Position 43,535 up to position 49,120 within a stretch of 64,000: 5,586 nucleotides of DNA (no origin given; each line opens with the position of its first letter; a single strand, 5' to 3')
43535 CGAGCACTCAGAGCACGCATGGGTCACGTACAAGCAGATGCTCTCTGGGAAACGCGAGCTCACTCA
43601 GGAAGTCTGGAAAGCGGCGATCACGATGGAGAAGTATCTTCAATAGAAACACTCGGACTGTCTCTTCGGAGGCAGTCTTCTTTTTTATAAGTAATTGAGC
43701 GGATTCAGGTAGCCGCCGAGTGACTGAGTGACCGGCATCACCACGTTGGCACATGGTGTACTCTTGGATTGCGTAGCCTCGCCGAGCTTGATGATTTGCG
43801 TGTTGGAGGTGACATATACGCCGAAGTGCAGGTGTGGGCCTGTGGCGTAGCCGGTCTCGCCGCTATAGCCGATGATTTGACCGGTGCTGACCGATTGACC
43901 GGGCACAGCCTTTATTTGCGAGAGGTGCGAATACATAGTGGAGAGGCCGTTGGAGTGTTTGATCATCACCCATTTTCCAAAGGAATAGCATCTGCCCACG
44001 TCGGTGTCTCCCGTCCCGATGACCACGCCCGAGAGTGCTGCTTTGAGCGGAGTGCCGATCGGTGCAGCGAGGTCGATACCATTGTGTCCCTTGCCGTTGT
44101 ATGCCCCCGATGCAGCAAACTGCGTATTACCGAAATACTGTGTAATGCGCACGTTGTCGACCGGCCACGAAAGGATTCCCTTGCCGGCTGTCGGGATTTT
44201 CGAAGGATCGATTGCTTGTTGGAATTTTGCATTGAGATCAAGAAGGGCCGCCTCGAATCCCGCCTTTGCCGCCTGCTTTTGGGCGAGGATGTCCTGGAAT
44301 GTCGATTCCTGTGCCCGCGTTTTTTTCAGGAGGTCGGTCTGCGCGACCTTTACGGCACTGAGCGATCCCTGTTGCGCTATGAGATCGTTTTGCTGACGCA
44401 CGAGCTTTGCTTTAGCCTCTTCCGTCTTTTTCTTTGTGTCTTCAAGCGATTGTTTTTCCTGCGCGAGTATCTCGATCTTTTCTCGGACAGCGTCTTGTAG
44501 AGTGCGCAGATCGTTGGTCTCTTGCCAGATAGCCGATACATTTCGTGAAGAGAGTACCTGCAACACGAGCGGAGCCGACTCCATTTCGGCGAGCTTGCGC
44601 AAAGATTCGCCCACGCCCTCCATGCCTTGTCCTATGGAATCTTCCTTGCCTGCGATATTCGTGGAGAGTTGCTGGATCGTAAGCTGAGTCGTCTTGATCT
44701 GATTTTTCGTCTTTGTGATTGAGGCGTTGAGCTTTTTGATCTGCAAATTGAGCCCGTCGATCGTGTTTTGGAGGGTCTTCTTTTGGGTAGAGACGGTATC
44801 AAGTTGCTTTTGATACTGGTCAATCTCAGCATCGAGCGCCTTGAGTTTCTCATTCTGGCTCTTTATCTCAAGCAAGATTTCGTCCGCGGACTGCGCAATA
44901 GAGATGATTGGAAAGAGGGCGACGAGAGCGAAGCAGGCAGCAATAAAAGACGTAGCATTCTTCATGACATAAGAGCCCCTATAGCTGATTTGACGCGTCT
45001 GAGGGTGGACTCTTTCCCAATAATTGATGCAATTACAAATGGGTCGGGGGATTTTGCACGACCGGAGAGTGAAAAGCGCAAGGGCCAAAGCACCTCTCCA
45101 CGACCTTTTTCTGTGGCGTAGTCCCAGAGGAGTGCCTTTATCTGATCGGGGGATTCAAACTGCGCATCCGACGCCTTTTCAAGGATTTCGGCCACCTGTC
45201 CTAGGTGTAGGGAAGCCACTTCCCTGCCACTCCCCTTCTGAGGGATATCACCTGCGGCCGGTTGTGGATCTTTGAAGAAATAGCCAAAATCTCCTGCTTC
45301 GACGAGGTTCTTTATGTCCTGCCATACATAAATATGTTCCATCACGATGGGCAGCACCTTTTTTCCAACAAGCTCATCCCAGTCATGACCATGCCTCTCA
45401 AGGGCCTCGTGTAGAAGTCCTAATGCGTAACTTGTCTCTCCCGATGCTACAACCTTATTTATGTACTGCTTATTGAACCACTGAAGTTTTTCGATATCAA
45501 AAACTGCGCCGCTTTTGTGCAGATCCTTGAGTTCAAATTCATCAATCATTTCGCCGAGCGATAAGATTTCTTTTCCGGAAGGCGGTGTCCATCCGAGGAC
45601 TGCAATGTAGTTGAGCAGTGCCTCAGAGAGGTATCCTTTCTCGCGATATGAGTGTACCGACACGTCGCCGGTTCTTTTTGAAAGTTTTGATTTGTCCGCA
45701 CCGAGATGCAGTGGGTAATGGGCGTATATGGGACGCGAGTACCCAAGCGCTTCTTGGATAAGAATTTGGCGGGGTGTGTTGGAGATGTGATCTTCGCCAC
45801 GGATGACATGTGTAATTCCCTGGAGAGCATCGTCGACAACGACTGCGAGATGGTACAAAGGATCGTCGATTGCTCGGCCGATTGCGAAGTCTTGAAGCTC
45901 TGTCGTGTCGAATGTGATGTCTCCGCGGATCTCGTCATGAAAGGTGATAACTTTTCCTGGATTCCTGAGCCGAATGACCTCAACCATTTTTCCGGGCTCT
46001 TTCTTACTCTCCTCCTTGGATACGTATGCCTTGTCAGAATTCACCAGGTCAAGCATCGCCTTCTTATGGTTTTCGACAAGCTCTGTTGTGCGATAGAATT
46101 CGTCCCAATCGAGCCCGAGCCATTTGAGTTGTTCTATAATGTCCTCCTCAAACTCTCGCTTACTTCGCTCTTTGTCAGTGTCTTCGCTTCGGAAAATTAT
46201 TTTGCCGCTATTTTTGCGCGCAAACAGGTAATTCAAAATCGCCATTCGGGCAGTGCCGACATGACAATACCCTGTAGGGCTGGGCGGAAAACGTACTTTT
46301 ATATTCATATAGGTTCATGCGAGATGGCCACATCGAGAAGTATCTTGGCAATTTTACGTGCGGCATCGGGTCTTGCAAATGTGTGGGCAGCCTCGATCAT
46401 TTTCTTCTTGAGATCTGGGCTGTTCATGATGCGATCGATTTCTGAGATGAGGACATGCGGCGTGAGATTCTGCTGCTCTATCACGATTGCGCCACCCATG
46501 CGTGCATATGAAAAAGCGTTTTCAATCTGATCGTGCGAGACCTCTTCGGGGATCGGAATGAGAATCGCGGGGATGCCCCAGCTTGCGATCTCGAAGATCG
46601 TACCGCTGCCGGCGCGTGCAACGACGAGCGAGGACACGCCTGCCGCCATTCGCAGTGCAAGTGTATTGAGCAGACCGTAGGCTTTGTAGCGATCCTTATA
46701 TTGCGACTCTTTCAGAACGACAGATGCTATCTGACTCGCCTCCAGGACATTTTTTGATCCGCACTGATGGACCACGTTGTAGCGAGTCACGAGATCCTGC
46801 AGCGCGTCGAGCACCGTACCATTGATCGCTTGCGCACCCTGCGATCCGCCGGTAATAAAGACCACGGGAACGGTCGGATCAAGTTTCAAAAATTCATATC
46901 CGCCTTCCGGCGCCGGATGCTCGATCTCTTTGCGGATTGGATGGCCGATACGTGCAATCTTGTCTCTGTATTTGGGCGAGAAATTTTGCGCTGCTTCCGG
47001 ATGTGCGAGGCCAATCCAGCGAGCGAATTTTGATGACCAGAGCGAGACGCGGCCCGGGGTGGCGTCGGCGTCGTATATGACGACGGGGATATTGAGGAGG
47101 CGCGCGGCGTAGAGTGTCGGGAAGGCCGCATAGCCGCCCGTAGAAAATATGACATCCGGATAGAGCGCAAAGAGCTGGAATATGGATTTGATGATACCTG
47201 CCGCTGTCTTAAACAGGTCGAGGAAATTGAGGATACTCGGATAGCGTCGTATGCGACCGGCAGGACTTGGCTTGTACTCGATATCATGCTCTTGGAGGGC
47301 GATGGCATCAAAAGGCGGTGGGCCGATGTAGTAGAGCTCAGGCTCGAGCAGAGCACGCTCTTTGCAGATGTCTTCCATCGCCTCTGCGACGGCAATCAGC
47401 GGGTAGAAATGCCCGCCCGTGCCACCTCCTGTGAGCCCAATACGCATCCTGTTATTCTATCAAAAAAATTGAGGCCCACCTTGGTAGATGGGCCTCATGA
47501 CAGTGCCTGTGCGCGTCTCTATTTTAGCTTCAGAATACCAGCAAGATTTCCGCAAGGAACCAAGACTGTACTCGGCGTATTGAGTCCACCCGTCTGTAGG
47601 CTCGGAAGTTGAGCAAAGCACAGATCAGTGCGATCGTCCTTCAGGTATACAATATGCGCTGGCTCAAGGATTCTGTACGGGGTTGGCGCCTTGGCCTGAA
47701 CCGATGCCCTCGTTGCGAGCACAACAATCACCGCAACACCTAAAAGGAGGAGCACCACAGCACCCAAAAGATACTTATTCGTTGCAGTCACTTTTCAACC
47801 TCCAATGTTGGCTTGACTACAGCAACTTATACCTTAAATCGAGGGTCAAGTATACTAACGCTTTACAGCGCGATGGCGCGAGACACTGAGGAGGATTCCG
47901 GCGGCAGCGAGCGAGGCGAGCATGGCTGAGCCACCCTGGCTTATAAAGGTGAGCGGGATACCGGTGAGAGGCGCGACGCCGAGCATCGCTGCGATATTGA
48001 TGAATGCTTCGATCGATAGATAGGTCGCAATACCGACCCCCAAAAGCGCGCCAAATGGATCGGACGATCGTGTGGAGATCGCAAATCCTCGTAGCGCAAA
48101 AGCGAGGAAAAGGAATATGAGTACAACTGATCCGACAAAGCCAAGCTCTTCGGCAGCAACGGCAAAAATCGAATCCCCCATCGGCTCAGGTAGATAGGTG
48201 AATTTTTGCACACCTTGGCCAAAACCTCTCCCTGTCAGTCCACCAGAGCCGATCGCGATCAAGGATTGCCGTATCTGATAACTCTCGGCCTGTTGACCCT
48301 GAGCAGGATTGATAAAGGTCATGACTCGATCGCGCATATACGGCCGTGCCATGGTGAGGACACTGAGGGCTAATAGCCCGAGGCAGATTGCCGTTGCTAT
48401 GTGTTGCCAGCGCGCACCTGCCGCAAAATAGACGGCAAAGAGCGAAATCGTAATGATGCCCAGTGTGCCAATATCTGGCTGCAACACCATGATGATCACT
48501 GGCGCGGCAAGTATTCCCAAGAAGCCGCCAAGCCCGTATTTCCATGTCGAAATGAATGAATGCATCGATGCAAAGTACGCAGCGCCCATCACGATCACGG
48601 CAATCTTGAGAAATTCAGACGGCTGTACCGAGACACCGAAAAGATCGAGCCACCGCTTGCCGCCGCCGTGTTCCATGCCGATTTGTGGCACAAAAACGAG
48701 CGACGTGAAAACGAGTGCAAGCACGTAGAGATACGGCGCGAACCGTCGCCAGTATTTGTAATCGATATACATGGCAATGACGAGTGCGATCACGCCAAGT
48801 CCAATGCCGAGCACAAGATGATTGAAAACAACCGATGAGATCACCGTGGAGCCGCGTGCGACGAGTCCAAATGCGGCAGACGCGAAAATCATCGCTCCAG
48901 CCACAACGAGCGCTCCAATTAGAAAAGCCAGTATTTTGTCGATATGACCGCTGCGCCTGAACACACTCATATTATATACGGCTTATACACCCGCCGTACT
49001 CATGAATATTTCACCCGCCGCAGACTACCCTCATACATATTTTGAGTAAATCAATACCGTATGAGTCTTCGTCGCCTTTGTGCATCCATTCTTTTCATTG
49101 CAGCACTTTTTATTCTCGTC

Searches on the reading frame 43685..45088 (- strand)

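Call 65: search_protein_families(library=pfam, proteins=[window:43685-45088:-], max_evalue=0.001)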
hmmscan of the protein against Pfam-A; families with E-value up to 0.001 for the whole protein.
window:43685-45088:- (467 aa): 3 families
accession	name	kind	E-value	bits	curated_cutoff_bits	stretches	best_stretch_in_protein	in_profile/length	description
PF01551.29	Peptidase_M23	-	7.4e-28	97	28.7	1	334-428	2-91/96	Peptidase family M23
PF11932.13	DUF3450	-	0.00038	20.3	32.6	1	53-142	2-92/241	Protein of unknown function (DUF3450)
PF11559.13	ADIP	-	0.00089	19.8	34.3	1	76-146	55-125/151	Afadin- and alpha -actinin-Binding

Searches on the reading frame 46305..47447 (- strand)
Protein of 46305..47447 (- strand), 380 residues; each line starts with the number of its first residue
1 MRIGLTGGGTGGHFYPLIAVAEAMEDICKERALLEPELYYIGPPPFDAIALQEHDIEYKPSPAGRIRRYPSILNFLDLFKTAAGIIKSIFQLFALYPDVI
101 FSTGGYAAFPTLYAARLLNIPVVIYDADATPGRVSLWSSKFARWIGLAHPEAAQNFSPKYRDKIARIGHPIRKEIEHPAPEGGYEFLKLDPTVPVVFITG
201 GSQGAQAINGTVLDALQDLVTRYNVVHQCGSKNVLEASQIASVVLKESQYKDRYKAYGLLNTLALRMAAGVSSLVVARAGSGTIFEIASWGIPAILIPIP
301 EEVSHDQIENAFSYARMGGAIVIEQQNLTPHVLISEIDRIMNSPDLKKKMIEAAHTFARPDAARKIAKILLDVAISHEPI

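Call 65: search_protein_families(library=pfam, proteins=[window:46305-47447:-], max_evalue=0.001)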
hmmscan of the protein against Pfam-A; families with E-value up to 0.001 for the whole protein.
window:46305-47447:- (380 aa): 3 families
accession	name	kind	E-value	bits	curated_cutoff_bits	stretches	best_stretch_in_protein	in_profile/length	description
PF04101.22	Glyco_tran_28_C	-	1.3e-34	120.1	22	1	195-364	1-164/166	Glycosyltransferase family 28 C-terminal domain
PF03033.26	Glyco_transf_28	-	5.2e-20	72.4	26.2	1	3-143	1-135/139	Glycosyltransferase family 28 N-terminal domain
PF06722.18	EryCIII-like_C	-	0.00061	20.2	31.7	0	275-368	51-140/145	Erythromycin biosynthesis protein CIII-like, C-terminal domain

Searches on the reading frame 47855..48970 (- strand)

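Call 65: search_protein_families(library=pfam, proteins=[window:47855-48970:-], max_evalue=0.001)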
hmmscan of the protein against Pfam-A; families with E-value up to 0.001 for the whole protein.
window:47855-48970:- (371 aa): 1 family
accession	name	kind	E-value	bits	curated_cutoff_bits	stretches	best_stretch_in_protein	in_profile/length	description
PF01098.24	FTSW_RODA_SPOVE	-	4.4e-89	299.4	26.4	1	15-367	4-354/356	Cell cycle protein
